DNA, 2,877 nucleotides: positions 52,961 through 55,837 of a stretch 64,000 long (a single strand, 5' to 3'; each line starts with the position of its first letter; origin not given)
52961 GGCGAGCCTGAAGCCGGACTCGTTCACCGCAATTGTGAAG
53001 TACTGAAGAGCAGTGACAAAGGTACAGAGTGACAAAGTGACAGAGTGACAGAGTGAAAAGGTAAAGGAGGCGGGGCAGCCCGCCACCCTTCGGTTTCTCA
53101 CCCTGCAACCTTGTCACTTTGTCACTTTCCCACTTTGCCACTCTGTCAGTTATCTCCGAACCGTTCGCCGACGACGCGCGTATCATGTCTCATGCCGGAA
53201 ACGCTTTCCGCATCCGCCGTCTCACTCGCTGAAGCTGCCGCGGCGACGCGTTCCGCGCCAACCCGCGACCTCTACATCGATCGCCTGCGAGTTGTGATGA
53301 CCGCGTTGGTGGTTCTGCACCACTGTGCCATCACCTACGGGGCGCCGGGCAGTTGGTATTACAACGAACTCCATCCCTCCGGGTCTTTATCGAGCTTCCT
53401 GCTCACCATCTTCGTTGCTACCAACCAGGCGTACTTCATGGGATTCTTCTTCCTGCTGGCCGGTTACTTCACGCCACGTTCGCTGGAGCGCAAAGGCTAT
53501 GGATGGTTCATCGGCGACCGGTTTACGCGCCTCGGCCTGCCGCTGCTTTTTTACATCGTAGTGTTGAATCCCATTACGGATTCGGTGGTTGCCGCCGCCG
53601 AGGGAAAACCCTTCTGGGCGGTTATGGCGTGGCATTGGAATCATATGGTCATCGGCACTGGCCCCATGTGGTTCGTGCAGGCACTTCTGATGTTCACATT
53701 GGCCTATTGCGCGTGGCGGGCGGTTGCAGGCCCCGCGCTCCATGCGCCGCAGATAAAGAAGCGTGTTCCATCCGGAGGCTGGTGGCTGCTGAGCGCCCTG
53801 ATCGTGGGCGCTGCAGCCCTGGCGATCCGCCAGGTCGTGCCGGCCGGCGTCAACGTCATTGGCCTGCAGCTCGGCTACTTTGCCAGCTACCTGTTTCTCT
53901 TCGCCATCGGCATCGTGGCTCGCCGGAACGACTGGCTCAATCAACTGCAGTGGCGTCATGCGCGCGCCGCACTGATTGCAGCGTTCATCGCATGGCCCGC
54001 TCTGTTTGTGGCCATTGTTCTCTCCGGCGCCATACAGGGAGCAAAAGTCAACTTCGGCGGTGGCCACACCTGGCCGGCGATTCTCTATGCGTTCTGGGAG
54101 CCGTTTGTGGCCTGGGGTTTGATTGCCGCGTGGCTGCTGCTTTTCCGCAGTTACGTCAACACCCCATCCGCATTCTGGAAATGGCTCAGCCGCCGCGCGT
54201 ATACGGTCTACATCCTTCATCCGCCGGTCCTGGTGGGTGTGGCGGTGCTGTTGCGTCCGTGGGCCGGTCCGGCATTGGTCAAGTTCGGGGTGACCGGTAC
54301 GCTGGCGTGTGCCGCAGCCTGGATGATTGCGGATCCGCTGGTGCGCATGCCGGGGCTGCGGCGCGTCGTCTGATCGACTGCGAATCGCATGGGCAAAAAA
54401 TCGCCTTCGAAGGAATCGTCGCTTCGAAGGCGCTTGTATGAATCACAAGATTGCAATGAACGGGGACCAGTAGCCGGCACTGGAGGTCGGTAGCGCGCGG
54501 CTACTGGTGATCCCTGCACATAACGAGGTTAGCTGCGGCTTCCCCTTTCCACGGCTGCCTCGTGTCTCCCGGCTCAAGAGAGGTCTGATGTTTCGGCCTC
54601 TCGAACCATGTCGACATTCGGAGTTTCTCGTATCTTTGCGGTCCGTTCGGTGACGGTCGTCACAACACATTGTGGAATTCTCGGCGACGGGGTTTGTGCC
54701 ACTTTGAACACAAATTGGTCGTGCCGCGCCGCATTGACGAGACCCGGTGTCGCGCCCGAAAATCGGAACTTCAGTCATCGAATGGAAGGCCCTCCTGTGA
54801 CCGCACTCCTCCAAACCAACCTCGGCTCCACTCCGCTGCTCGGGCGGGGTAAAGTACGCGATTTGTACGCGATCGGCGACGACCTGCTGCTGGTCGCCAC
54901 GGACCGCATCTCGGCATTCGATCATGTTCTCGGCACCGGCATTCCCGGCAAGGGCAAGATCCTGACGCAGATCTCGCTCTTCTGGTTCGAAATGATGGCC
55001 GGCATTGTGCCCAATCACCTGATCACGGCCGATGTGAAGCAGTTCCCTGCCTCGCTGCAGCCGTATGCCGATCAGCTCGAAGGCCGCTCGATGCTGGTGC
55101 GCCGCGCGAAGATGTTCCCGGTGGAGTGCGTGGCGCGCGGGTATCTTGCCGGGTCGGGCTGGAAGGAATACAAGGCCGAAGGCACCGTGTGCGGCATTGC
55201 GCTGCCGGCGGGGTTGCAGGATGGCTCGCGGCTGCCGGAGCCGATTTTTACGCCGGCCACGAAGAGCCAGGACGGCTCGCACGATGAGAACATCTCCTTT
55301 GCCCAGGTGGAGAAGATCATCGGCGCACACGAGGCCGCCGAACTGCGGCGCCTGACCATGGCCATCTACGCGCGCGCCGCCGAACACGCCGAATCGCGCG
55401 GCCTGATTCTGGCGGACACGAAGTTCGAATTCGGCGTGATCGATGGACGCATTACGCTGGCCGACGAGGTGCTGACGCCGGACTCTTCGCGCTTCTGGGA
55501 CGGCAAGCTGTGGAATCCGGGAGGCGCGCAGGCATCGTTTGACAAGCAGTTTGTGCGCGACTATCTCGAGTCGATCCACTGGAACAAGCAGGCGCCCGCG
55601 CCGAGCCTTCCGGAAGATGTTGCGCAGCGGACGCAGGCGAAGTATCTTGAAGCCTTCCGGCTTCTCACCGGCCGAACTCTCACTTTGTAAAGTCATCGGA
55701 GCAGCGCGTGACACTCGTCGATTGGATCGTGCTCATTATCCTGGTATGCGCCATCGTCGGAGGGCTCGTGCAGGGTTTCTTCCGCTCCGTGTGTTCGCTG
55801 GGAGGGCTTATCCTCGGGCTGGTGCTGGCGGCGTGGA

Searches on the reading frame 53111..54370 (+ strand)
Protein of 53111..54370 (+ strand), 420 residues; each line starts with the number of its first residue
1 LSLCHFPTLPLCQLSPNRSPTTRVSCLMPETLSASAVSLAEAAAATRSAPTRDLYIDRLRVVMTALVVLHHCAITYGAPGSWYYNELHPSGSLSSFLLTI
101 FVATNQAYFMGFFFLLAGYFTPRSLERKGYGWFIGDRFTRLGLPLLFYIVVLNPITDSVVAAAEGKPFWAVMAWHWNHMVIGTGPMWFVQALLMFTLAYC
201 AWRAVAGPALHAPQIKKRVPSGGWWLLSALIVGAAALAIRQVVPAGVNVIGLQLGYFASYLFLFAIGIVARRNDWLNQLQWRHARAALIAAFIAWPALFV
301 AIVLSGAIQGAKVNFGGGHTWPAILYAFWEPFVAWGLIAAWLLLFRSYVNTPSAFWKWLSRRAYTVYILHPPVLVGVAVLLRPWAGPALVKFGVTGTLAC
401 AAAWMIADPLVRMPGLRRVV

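Call 58: search_protein_families(library=pfam, proteins=[window:53111-54370:+], max_evalue=0.00001)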
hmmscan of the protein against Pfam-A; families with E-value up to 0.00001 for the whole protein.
window:53111-54370:+ (420 aa): 1 family
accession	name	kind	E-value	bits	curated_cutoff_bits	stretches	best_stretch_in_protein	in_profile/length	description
PF01757.29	Acyl_transf_3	-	4e-29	102.2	31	1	54-405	2-323/326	Acyltransferase domain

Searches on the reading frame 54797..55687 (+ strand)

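Call 58: search_protein_families(library=pfam, proteins=[window:54797-55687:+], max_evalue=0.00001)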
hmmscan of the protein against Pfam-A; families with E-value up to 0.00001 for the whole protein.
window:54797-55687:+ (297 aa): 1 family
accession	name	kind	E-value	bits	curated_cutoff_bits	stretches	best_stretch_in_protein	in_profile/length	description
PF01259.24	SAICAR_synt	-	7.5e-77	258.6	20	1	15-267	2-231/233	SAICAR synthetase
